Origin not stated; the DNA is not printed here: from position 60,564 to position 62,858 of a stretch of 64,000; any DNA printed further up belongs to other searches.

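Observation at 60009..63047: SMARCAL1/ZRANB3-like annealing helicase fused to two GRF zinc fingers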

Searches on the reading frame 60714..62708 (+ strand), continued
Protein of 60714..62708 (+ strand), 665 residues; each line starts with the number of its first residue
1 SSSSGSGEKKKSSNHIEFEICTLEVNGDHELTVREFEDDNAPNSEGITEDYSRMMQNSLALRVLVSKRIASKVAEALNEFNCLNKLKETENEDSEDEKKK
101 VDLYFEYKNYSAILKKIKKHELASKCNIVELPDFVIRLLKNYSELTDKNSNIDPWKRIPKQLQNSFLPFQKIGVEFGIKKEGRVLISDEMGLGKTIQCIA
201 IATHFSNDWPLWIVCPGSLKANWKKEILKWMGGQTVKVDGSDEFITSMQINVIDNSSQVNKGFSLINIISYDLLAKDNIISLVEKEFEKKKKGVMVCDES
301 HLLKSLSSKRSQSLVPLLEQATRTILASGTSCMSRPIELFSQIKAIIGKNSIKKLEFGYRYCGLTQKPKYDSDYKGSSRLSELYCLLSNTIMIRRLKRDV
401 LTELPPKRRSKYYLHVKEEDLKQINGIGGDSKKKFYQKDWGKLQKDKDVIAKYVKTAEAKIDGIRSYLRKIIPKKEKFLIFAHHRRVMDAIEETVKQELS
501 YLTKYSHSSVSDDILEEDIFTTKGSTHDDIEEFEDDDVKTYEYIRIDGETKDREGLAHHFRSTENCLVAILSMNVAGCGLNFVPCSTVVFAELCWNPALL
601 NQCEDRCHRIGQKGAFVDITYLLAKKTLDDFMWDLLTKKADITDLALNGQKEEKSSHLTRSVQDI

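Call 55: search_protein_families(library=pfam, proteins=[P0240, P0218, P0215, P0184, P0259, P0139, P0202, P0142, P0183, P0125], max_evalue=0.01)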
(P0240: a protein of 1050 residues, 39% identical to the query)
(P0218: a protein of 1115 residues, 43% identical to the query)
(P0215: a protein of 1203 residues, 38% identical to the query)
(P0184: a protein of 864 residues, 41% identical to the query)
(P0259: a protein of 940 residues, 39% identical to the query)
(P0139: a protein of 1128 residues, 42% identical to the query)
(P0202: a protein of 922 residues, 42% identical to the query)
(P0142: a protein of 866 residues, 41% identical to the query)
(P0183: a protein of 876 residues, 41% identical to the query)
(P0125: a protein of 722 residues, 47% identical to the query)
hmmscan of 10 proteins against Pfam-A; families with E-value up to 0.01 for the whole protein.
P0240 (1050 aa): 6 families
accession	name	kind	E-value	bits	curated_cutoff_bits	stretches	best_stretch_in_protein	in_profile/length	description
PF00176.29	SNF2-rel_dom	-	2e-37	129.3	24.9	1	24-268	2-247/290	SNF2-related domain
PF00271.37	Helicase_C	-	1.7e-14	54.4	23.5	1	314-418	8-110/110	Helicase conserved C-terminal domain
PF04851.21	ResIII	-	6.9e-13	49.3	22.5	1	19-174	3-162/164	Type III restriction enzyme, res subunit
PF01844.29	HNH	-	1.8e-08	34.9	21.4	1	984-1022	8-46/47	HNH endonuclease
PF14279.12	HNH_5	-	0.0015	18.9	27.5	0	990-1022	14-45/56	HNH endonuclease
PF00641.23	Zn_ribbon_RanBP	-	0.002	17.8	27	1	600-624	4-28/30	Zn-finger in Ran binding protein and others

P0218 (1115 aa): 6 families
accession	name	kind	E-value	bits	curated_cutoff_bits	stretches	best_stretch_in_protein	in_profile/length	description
PF00176.29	SNF2-rel_dom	-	1.2e-33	117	24.9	1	27-270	1-247/290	SNF2-related domain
PF00271.37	Helicase_C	-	1.9e-15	57.5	23.5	1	321-427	9-110/110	Helicase conserved C-terminal domain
PF04851.21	ResIII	-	8.8e-10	39.2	22.5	1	27-178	7-163/164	Type III restriction enzyme, res subunit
PF01844.29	HNH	-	2.7e-08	34.3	21.4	1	1051-1086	12-46/47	HNH endonuclease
PF00641.23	Zn_ribbon_RanBP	-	1.9e-06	27.5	27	1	638-663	1-26/30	Zn-finger in Ran binding protein and others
PF14279.12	HNH_5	-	0.005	17.2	27.5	0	1054-1087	14-46/56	HNH endonuclease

P0215 (1203 aa): 5 families
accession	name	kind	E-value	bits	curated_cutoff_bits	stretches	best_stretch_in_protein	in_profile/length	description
PF00176.29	SNF2-rel_dom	-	1e-38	133.5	24.9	1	148-405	1-265/290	SNF2-related domain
PF00271.37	Helicase_C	-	2.3e-16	60.5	23.5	1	424-535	3-110/110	Helicase conserved C-terminal domain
PF04851.21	ResIII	-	1e-08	35.7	22.5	1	147-296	6-162/164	Type III restriction enzyme, res subunit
PF01844.29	HNH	-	5.8e-07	30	21.4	1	1141-1175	13-46/47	HNH endonuclease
PF14279.12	HNH_5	-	0.0061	16.9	27.5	1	1143-1177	14-47/56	HNH endonuclease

P0184 (864 aa): 3 families
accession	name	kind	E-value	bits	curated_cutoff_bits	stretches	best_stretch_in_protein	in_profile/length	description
PF00176.29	SNF2-rel_dom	-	4.4e-34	118.3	24.9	1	335-563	1-240/290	SNF2-related domain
PF00271.37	Helicase_C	-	2.5e-17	63.6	23.5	1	615-725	2-110/110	Helicase conserved C-terminal domain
PF04851.21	ResIII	-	2.4e-07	31.3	22.5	1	347-481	23-163/164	Type III restriction enzyme, res subunit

P0259 (940 aa): 3 families
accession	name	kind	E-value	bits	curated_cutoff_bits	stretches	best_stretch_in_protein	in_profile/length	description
PF00176.29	SNF2-rel_dom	-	2.6e-33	115.8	24.9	1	408-649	2-245/290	SNF2-related domain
PF00271.37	Helicase_C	-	2.9e-17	63.3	23.5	1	694-801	5-110/110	Helicase conserved C-terminal domain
PF00270.35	DEAD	-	0.0023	18.1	26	1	407-561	3-160/167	DEAD/DEAH box helicase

P0139 (1128 aa): 4 families
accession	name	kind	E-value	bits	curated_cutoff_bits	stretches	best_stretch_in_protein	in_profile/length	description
PF00176.29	SNF2-rel_dom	-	1.6e-34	119.8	24.9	1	141-380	19-269/290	SNF2-related domain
PF00271.37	Helicase_C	-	7.2e-17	62.1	23.5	1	409-513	6-110/110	Helicase conserved C-terminal domain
PF04851.21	ResIII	-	1.4e-09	38.5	22.5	1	113-269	8-159/164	Type III restriction enzyme, res subunit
PF00270.35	DEAD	-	0.00085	19.5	26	1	209-270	95-160/167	DEAD/DEAH box helicase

P0202 (922 aa): 4 families
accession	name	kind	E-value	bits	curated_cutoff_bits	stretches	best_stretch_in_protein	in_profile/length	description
PF00176.29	SNF2-rel_dom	-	1.6e-29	103.4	24.9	1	473-703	2-243/290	SNF2-related domain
PF00271.37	Helicase_C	-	1.5e-17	64.3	23.5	1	747-854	7-110/110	Helicase conserved C-terminal domain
PF04851.21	ResIII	-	5.1e-10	39.9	22.5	1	482-616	21-162/164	Type III restriction enzyme, res subunit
PF20600.3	ExoX-like_C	-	4.8e-07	29.5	26.5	1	11-36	1-26/30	Exodeoxyribonuclease X-like C-terminal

P0142 (866 aa): 3 families
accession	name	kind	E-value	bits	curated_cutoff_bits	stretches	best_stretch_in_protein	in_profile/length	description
PF00176.29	SNF2-rel_dom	-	8.5e-38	130.5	24.9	1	162-417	2-268/290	SNF2-related domain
PF00271.37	Helicase_C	-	2.8e-18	66.6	23.5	1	458-556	14-110/110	Helicase conserved C-terminal domain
PF04851.21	ResIII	-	1.9e-11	44.6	22.5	1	162-304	20-163/164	Type III restriction enzyme, res subunit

P0183 (876 aa): 2 families
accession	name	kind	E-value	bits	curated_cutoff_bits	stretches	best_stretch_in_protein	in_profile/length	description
PF00176.29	SNF2-rel_dom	-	3.7e-21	75.9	24.9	1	74-344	2-240/290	SNF2-related domain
PF00271.37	Helicase_C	-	2e-15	57.4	23.5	1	474-574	12-110/110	Helicase conserved C-terminal domain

P0125 (722 aa): 3 families
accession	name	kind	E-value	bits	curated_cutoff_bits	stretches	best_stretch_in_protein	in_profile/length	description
PF00176.29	SNF2-rel_dom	-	4.3e-34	118.4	24.9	1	58-298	2-252/290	SNF2-related domain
PF00271.37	Helicase_C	-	1e-16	61.6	23.5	1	333-439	5-110/110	Helicase conserved C-terminal domain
PF04851.21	ResIII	-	9.8e-16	58.5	22.5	1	67-201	21-163/164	Type III restriction enzyme, res subunit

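Call 65: search_protein_families(library=pfam, proteins=[P0144, P0146, P0155, P0199, P0134, P0252, P0137, P0133, P0123], max_evalue=0.01)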
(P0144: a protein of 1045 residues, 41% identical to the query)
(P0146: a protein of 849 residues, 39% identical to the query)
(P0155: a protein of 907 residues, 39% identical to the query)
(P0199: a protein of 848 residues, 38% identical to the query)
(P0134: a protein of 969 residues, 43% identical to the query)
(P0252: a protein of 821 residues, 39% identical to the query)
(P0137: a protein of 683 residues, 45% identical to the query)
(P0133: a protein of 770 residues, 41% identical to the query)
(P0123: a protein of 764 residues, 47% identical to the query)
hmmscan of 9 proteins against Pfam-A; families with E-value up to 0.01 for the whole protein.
P0144 (1045 aa): 6 families
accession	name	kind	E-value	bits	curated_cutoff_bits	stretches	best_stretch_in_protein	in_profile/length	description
PF00176.29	SNF2-rel_dom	-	6.7e-32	111.2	24.9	1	217-447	14-256/290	SNF2-related domain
PF00271.37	Helicase_C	-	2.8e-18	66.6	23.5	1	481-589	3-110/110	Helicase conserved C-terminal domain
PF04851.21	ResIII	-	2.9e-11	44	22.5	1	205-347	8-162/164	Type III restriction enzyme, res subunit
PF06839.17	Zn_ribbon_GRF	-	1.9e-06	28.3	25.9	1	23-60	1-43/45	GRF zinc finger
PF07443.18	HARP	-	4.4e-06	26.6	25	1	112-155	6-48/55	HepA-related protein (HARP)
PF23549.1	Zn_ribbon_GRF_2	-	0.0006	20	27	1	26-58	6-41/45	GRF-like zinc ribbon domain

P0146 (849 aa): 7 families
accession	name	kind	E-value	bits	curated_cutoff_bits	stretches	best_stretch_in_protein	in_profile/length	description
PF00176.29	SNF2-rel_dom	-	5.3e-33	114.8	24.9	1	222-478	1-255/290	SNF2-related domain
PF00271.37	Helicase_C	-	3.5e-18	66.3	23.5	1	526-634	8-110/110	Helicase conserved C-terminal domain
PF04851.21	ResIII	-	2e-08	34.8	22.5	1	220-381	5-163/164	Type III restriction enzyme, res subunit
PF06839.17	Zn_ribbon_GRF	-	1.3e-07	32.1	25.9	1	10-50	1-44/45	GRF zinc finger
PF23549.1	Zn_ribbon_GRF_2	-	0.0003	21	27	1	12-50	4-44/45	GRF-like zinc ribbon domain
PF16203.11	ERCC3_RAD25_C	-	0.00063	19.6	27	1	520-595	45-113/248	ERCC3/RAD25/XPB C-terminal helicase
PF00270.35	DEAD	-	0.0043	17.2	26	0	232-381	12-161/167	DEAD/DEAH box helicase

P0155 (907 aa): 6 families
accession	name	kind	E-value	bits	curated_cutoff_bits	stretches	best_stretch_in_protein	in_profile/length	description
PF00176.29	SNF2-rel_dom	-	1.8e-34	119.7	24.9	1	261-503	20-265/290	SNF2-related domain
PF00271.37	Helicase_C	-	1.3e-17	64.4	23.5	1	533-639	5-110/110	Helicase conserved C-terminal domain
PF04851.21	ResIII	-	8e-10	39.3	22.5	1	257-390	22-162/164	Type III restriction enzyme, res subunit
PF06839.17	Zn_ribbon_GRF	-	4.5e-07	30.3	25.9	1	14-57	2-44/45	GRF zinc finger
PF23549.1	Zn_ribbon_GRF_2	-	1.5e-06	28.3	27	1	15-57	4-44/45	GRF-like zinc ribbon domain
PF00270.35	DEAD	-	0.0036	17.5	26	0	250-391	6-161/167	DEAD/DEAH box helicase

P0199 (848 aa): 6 families
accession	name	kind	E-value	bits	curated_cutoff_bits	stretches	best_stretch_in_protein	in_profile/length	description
PF00176.29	SNF2-rel_dom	-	2.1e-34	119.4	24.9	1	239-475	20-263/290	SNF2-related domain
PF00271.37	Helicase_C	-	2.5e-18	66.8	23.5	1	502-610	4-110/110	Helicase conserved C-terminal domain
PF06839.17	Zn_ribbon_GRF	-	7.1e-11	42.5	25.9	1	2-38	2-41/45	GRF zinc finger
PF04851.21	ResIII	-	2e-07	31.5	22.5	1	234-369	21-163/164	Type III restriction enzyme, res subunit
PF07443.18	HARP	-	4.6e-07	29.7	25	1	133-180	6-53/55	HepA-related protein (HARP)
PF16203.11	ERCC3_RAD25_C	-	0.0056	16.4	27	0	501-588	49-129/248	ERCC3/RAD25/XPB C-terminal helicase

P0134 (969 aa): 5 families
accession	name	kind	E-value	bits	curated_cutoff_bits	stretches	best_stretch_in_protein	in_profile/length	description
PF00176.29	SNF2-rel_dom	-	1e-32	113.9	24.9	1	257-510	1-241/290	SNF2-related domain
PF00271.37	Helicase_C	-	1.6e-15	57.7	23.5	1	564-672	6-110/110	Helicase conserved C-terminal domain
PF06839.17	Zn_ribbon_GRF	-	2.4e-10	40.8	25.9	1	62-104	1-42/45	GRF zinc finger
PF04851.21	ResIII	-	5.1e-07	30.2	22.5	1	256-426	6-162/164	Type III restriction enzyme, res subunit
PF07652.20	Flavi_DEAD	-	0.0077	16.7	21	0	374-426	83-136/148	Flavivirus DEAD domain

P0252 (821 aa): 4 families
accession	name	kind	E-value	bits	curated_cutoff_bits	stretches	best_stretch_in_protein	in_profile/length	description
PF00176.29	SNF2-rel_dom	-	3.5e-30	105.5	24.9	1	260-537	22-241/290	SNF2-related domain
PF00271.37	Helicase_C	-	1.2e-16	61.4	23.5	1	612-718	4-110/110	Helicase conserved C-terminal domain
PF06839.17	Zn_ribbon_GRF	-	4.4e-10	40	25.9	1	58-98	2-44/45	GRF zinc finger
PF07443.18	HARP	-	0.0076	16.2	25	0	148-192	5-49/55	HepA-related protein (HARP)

P0137 (683 aa): 4 families
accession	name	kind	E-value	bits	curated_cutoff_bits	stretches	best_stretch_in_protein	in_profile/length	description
PF00176.29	SNF2-rel_dom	-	1.2e-28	100.5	24.9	1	208-467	2-257/290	SNF2-related domain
PF00271.37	Helicase_C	-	3.2e-16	60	23.5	1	467-579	2-110/110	Helicase conserved C-terminal domain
PF04851.21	ResIII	-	3e-09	37.4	22.5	1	217-329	21-141/164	Type III restriction enzyme, res subunit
PF06839.17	Zn_ribbon_GRF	-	2.9e-08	34.1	25.9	1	8-39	1-32/45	GRF zinc finger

P0133 (770 aa): 4 families
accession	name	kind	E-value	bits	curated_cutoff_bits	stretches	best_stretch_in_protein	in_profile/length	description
PF00176.29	SNF2-rel_dom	-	4e-32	111.9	24.9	1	267-530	2-268/290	SNF2-related domain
PF00271.37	Helicase_C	-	2.5e-17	63.6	23.5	1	545-653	4-109/110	Helicase conserved C-terminal domain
PF06839.17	Zn_ribbon_GRF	-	5.7e-11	42.8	25.9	2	6-42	2-42/45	GRF zinc finger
PF04851.21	ResIII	-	7.9e-10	39.3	22.5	1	276-411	21-161/164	Type III restriction enzyme, res subunit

P0123 (764 aa): 6 families
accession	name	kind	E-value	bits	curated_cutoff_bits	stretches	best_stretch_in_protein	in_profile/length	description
PF00176.29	SNF2-rel_dom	-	4.1e-35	121.7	24.9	1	222-499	3-273/290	SNF2-related domain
PF06839.17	Zn_ribbon_GRF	-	2.8e-26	91.8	25.9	2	5-46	2-44/45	GRF zinc finger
PF00271.37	Helicase_C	-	2.8e-16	60.2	23.5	1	495-606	4-110/110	Helicase conserved C-terminal domain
PF04851.21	ResIII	-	5.5e-12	46.3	22.5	1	230-369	21-164/164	Type III restriction enzyme, res subunit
PF00270.35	DEAD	-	0.0006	20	26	1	220-366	3-161/167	DEAD/DEAH box helicase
PF23549.1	Zn_ribbon_GRF_2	-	0.0077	16.4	27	0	6-43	4-41/45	GRF-like zinc ribbon domain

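Call 72: find_homologous_proteins(query=P0199, max_evalue=1e-40)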
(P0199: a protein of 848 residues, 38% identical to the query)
Query P0199 (848 aa): 1901 proteins with E <= 1e-40 among 8000 candidates; the best 120 are listed.
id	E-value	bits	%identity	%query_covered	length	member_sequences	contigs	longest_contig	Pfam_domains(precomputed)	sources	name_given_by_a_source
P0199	0.0e+0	1977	100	100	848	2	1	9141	PF00176.30,PF06839.18,PF00271.38,PF04851.22,PF07443.19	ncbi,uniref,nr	ncbi:3946_t:CDS:10 [Gigaspora margarita]|uniref:3946_t:CDS:1 n=1 Tax=Gigaspora margarita TaxID=4874 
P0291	0.0e+0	1723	86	100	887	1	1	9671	PF00176.30,PF06839.18,PF00271.38,PF04851.22,PF07443.19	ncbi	ncbi:18931_t:CDS:10, partial [Dentiscutata erythropus]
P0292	1.1e-278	945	62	80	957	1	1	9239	PF00176.30,PF06839.18,PF00271.38,PF04851.22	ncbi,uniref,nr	ncbi:15090_t:CDS:1 [Acaulospora colombiana]|uniref:15090_t:CDS:1 n=1 Tax=Acaulospora colombiana TaxI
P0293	1.1e-277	942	62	81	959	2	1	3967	PF00176.30,PF06839.18,PF00271.38,PF04851.22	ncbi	ncbi:8421_t:CDS:1, partial [Acaulospora morrowiae]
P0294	3.2e-261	887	60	90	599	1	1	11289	PF06839.18,PF00271.38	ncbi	ncbi:16_t:CDS:2, partial [Racocetra fulgida]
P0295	7.8e-214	731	49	78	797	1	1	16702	PF00176.30,PF06839.18,PF00271.38,PF04851.22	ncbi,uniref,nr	ncbi:11800_t:CDS:2 [Paraglomus brasilianum]|uniref:11800_t:CDS:1 n=1 Tax=Paraglomus brasilianum TaxI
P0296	2.4e-208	713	51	81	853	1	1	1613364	PF00270.36,PF00176.30,PF00271.38,PF04851.22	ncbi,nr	ncbi:hypothetical protein G9A89_023317 [Geosiphon pyriformis]|nr:hypothetical protein G9A89_023317 [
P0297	1.4e-178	614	47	71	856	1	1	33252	PF23549.2,PF00270.36,PF00176.30,PF06839.18,PF00271.38,PF04851.22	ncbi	ncbi:12782_t:CDS:10, partial [Ambispora gerdemannii]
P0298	3.3e-178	613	46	81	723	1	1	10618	PF23549.2,PF00270.36,PF00176.30,PF06839.18,PF00271.38,PF04851.22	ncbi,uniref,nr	ncbi:12272_t:CDS:10 [Ambispora leptoticha]|uniref:12272_t:CDS:1 n=1 Tax=Ambispora leptoticha TaxID=1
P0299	4.8e-173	596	43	77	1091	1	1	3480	PF00176.30,PF06839.18,PF00271.38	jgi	-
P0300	1.7e-166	574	70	42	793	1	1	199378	PF00176.30,PF00271.38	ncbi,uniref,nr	ncbi:hypothetical protein Glove_332g22 [Diversispora epigaea]|uniref:Helicase C-terminal domain-cont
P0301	3.9e-164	566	46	6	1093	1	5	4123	PF00176.30,PF00271.38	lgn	-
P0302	1.9e-163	564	48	64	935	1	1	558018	PF00176.30,PF00271.38,PF04851.22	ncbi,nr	ncbi:hypothetical protein HDU85_001277 [Gaertneriomyces sp. JEL0708]|nr:hypothetical protein HDU85_0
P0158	5.7e-163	562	43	77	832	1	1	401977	PF00176.30,PF06839.18,PF00271.38,PF04851.22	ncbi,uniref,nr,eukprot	ncbi:hypothetical protein BCR32DRAFT_264267 [Anaeromyces robustus]|uniref:P-loop containing nucleosi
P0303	8.7e-161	555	45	73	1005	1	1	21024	PF23549.2,PF00270.36,PF00176.30,PF06839.18,PF00271.38,PF04851.22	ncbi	ncbi:4128_t:CDS:10, partial [Ambispora gerdemannii]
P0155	5.0e-159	549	42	78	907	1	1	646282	PF23549.2,PF00176.30,PF06839.18,PF00271.38,PF04851.22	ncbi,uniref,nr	ncbi:P-loop containing nucleoside triphosphate hydrolase protein [Polychytrium aggregatum]|uniref:P-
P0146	3.3e-156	540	41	77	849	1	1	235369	PF00176.30,PF06839.18,PF00271.38,PF04851.22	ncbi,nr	ncbi:P-loop containing nucleoside triphosphate hydrolase protein [Cladochytrium replicatum]|nr:P-loo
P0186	1.4e-145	505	40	76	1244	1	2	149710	PF00176.30,PF00271.38,PF04851.22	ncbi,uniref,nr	ncbi:hypothetical protein SeMB42_g00203 [Synchytrium endobioticum]|uniref:DNA helicase n=1 Tax=Synch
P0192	3.3e-132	461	38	77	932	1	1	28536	PF00176.30,PF06839.18,PF00271.38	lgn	-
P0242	1.0e-124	436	37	79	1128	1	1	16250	PF00176.30,PF06839.18,PF00271.38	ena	-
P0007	3.8e-121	424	37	82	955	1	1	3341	PF00176.30,PF06839.18,PF00271.38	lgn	-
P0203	4.1e-121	424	35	87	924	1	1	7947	PF00176.30,PF06839.18,PF00271.38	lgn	-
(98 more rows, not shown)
